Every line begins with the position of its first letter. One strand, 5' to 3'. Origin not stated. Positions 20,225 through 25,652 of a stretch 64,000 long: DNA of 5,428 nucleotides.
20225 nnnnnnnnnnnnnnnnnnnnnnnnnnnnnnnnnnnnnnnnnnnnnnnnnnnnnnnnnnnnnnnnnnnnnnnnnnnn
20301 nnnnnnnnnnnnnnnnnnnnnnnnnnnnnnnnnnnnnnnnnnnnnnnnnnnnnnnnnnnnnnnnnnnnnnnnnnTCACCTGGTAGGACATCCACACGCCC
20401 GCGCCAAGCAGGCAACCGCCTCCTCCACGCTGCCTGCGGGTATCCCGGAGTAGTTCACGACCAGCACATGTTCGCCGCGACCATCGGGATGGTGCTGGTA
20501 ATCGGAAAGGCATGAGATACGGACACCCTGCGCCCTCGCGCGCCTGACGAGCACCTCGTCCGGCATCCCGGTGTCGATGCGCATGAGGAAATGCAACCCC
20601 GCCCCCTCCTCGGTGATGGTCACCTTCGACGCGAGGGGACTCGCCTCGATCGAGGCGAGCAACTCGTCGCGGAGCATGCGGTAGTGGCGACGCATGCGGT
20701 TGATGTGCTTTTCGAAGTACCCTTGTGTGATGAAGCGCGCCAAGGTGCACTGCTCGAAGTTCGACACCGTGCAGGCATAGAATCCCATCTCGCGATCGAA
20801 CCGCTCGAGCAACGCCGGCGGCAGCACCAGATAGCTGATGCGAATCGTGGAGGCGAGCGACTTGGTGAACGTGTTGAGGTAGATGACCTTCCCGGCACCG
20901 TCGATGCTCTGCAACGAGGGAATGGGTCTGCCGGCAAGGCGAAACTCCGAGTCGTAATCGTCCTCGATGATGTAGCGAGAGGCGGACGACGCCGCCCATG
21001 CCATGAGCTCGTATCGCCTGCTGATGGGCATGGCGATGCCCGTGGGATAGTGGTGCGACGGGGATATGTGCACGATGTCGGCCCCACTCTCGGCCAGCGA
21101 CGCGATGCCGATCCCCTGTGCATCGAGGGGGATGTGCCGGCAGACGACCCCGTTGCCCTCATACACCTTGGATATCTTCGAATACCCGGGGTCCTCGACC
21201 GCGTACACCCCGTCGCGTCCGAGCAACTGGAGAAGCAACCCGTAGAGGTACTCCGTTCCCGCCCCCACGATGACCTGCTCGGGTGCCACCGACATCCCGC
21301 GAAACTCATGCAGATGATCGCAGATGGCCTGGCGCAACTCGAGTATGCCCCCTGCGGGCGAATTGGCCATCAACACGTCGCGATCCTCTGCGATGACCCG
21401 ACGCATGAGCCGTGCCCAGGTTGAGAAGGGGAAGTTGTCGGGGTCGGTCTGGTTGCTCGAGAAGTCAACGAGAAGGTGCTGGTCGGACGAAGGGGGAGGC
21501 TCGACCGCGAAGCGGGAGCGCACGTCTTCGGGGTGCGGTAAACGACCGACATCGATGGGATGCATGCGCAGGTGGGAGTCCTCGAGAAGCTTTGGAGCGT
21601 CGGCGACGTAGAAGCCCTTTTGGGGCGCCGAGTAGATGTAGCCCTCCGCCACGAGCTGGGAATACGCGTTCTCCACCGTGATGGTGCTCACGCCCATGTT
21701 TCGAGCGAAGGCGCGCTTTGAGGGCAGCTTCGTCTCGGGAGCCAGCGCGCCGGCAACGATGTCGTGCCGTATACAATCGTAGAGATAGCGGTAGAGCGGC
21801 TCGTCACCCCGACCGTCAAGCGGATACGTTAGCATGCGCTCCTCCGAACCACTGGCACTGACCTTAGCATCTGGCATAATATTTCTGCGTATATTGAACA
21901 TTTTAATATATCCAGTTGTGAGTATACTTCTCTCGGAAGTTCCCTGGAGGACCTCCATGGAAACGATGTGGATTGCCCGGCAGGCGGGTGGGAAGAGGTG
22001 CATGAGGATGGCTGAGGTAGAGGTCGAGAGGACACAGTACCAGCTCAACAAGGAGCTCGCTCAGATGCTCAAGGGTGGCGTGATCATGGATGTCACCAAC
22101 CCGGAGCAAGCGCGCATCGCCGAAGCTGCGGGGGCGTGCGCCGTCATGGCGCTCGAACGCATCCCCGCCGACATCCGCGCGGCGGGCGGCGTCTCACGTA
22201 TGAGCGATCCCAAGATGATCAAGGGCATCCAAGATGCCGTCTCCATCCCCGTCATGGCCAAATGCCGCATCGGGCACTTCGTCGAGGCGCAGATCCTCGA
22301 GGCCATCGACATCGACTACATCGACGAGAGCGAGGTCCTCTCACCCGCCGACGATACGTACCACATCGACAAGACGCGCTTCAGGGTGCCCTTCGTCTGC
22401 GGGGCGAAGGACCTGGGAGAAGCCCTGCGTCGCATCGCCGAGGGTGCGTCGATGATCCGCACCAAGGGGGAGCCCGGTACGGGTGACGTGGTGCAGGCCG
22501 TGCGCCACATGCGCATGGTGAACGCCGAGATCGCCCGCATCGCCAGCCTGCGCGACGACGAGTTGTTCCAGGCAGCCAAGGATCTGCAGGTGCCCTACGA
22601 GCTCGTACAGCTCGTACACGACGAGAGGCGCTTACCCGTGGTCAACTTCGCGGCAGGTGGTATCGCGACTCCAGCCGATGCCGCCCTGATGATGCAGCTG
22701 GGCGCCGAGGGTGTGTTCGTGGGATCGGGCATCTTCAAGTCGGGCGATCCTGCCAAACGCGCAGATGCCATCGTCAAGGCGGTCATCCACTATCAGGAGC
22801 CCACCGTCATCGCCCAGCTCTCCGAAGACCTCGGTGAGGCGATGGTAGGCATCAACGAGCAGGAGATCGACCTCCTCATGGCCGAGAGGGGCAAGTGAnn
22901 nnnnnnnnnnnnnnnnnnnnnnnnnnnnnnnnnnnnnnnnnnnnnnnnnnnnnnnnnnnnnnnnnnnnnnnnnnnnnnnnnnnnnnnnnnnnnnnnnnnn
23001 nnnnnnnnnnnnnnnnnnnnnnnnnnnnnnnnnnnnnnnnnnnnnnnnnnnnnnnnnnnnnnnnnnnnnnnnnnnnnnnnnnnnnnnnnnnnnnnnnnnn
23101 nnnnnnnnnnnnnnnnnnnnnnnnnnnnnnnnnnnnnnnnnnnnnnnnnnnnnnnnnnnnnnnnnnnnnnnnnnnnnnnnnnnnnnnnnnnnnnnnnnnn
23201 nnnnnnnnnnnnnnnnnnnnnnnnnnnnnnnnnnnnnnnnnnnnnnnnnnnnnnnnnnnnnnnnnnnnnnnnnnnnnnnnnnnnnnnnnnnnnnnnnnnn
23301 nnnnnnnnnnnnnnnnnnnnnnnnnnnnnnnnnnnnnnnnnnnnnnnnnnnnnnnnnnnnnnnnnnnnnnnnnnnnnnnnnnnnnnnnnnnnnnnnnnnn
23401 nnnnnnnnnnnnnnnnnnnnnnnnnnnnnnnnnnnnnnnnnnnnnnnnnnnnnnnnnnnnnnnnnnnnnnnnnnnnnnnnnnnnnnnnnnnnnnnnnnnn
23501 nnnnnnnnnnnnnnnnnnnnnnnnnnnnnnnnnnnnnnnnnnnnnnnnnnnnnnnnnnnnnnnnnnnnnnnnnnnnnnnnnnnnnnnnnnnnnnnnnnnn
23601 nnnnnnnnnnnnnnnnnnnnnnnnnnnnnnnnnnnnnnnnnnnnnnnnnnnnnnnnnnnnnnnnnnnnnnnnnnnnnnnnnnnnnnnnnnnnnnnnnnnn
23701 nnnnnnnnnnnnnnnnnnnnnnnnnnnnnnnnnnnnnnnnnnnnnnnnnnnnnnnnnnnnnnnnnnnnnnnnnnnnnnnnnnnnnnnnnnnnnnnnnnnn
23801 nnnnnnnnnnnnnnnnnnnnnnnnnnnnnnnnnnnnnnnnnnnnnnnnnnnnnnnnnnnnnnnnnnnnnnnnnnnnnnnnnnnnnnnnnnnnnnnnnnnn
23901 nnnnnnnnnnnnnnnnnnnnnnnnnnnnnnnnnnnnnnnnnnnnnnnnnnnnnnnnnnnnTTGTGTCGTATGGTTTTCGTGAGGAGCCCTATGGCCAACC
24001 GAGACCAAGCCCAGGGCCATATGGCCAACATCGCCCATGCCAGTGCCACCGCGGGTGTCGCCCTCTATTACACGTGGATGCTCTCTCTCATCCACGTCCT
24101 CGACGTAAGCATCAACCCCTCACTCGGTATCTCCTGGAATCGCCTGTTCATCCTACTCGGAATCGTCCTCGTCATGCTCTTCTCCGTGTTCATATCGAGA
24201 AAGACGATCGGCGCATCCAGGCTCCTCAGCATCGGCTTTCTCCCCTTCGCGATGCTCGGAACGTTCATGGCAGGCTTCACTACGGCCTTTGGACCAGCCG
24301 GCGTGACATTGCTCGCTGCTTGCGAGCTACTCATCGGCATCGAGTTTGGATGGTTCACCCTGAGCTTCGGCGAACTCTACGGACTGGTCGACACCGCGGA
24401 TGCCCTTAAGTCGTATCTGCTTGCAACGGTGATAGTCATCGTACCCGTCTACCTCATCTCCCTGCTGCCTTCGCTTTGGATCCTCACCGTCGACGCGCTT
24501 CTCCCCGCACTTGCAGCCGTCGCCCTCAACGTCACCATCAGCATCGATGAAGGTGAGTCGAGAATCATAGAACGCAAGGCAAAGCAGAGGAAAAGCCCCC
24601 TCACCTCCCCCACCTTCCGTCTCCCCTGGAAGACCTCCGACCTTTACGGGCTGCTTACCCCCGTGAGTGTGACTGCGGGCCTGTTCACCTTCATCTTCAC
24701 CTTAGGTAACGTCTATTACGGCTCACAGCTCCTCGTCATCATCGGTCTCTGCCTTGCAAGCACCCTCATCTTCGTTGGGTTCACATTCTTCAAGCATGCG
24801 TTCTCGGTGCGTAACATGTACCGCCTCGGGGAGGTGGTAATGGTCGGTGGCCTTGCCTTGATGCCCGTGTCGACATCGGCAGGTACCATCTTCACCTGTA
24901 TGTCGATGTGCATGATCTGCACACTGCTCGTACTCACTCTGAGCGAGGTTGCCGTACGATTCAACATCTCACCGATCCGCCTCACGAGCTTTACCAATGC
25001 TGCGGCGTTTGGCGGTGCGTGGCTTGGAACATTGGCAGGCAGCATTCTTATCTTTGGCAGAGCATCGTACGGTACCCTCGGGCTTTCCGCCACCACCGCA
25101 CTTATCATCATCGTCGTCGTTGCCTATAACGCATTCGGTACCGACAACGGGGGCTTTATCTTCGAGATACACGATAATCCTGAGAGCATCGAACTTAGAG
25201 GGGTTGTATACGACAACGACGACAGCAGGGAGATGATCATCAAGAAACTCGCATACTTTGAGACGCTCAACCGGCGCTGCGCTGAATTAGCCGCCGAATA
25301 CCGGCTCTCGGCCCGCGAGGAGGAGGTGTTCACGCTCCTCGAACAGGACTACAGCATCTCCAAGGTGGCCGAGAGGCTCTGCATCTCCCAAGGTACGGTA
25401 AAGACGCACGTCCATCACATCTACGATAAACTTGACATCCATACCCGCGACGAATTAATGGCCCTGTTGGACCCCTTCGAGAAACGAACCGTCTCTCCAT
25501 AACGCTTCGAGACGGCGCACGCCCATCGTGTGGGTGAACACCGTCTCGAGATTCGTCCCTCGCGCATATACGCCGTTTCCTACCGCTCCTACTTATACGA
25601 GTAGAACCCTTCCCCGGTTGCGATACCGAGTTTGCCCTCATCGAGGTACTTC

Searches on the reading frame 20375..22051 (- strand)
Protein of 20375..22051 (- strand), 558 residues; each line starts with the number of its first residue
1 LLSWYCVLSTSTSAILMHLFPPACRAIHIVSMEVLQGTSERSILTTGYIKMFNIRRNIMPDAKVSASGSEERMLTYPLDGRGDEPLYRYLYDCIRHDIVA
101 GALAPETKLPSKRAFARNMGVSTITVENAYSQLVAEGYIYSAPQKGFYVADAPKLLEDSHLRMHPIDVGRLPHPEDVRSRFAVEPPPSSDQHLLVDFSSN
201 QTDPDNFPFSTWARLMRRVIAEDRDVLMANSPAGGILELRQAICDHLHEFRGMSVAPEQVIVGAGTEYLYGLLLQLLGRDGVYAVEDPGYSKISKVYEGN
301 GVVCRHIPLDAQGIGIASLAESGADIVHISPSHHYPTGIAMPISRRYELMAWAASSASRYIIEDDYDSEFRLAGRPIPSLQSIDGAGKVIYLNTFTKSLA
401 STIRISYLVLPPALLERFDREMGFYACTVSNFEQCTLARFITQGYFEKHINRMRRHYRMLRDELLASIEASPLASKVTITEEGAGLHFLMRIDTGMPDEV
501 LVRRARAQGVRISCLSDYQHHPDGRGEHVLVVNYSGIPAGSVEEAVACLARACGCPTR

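Call 8: search_protein_families(library=pfam, proteins=[window:20375-22051:-], max_evalue=0.0001)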
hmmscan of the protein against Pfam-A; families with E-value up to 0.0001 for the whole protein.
window:20375-22051:- (558 aa): 2 families
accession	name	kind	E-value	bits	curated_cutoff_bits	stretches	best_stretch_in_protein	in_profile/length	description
PF00392.27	GntR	-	7.7e-15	54.8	27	1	86-149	1-64/64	Bacterial regulatory proteins, gntR family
PF00155.27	Aminotran_1_2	-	7.2e-14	52.2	19.7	1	195-494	4-312/361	Aminotransferase class I and II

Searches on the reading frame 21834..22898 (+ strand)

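Call 8: search_protein_families(library=pfam, proteins=[window:21834-22898:+], max_evalue=0.0001)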
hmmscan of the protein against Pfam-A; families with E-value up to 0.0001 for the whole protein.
window:21834-22898:+ (354 aa): 3 families
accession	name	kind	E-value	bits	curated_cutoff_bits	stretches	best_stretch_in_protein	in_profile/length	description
PF01680.23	SOR_SNZ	-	9.1e-109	362.5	27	1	70-274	3-207/207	SOR/SNZ family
PF05690.20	ThiG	-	1.7e-09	37.8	23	1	256-318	165-225/247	Thiazole biosynthesis protein ThiG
PF03060.21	NMO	-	4e-05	23.6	28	0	255-301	182-226/331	Nitronate monooxygenase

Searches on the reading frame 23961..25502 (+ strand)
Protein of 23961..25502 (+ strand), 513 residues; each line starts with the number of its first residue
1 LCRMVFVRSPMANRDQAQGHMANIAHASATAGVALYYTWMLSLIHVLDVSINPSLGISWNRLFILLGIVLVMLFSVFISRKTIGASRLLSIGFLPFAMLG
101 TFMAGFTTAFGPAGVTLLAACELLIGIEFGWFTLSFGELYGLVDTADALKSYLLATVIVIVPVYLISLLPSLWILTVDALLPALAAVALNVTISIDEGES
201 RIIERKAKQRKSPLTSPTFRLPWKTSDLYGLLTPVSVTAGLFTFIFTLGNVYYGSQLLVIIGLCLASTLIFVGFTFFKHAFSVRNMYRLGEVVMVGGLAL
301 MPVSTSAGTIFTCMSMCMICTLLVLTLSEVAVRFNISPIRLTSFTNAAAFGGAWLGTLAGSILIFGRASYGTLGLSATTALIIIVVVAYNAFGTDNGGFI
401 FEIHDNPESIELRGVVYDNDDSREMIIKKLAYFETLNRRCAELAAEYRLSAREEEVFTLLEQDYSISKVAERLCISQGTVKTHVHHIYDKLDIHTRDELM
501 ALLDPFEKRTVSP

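Call 6: search_protein_families(library=pfam, proteins=[window:23961-25502:+], max_evalue=0.01)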
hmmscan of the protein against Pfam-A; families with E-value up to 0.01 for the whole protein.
window:23961-25502:+ (513 aa): 8 families
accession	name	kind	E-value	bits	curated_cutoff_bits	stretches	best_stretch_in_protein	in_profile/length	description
PF00196.25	GerE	-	5.7e-12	45.5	23.5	1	449-500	3-54/57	Bacterial regulatory proteins, luxR family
PF04545.22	Sigma70_r4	-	6.9e-06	25.9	24.1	1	448-491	4-48/50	Sigma-70, region 4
PF08281.18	Sigma70_r4_2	-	8e-06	25.9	25.7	1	448-490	10-53/54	Sigma-70, region 4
PF02796.21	HTH_7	-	0.0014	19.2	23.8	1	454-481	12-39/45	Helix-turn-helix domain of resolvase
PF13936.12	HTH_38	-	0.0067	16.6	27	0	454-485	11-42/44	Helix-turn-helix domain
PF13542.12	HTH_Tnp_ISL3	-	0.0068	16.3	27.4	0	453-487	17-50/51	Helix-turn-helix domain of transposase family ISL3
PF14493.12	HTH_40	-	0.009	16.7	27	0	454-490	3-39/89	Helix-turn-helix domain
PF13384.12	HTH_23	-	0.009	16.3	24.6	0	456-482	10-36/50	Homeodomain-like domain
